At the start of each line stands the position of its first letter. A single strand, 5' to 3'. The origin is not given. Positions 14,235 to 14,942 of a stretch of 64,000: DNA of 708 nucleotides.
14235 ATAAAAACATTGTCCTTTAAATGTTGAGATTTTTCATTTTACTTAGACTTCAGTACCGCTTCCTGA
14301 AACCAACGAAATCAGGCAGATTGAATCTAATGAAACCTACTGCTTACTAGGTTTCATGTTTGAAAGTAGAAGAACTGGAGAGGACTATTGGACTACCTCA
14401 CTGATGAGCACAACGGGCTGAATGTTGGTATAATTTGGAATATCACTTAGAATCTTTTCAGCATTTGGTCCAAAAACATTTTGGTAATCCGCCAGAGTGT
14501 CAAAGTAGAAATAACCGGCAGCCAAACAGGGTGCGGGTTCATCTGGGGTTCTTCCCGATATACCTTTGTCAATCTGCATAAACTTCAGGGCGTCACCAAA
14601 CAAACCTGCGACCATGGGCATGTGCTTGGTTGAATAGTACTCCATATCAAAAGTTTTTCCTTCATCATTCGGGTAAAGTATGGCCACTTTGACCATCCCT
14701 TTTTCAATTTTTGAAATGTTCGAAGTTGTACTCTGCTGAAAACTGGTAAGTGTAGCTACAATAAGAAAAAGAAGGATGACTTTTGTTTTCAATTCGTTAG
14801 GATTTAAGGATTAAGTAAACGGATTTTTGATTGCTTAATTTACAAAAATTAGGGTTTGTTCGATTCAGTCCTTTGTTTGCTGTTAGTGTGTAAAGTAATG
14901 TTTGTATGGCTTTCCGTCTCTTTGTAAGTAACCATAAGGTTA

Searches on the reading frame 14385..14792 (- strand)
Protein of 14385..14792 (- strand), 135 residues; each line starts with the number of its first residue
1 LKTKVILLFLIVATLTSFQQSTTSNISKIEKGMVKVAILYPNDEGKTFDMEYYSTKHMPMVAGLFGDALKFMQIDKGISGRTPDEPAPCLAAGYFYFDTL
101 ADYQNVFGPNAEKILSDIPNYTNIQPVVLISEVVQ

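Call 28: search_protein_families(library=pfam, proteins=[window:14385-14792:-], max_evalue=0.01)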
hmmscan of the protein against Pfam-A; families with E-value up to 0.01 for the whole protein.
window:14385-14792:- (135 aa): 1 family
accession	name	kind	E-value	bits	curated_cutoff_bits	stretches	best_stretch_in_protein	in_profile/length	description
PF07110.17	EthD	-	3.8e-05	25.2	22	1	50-121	10-92/96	EthD domain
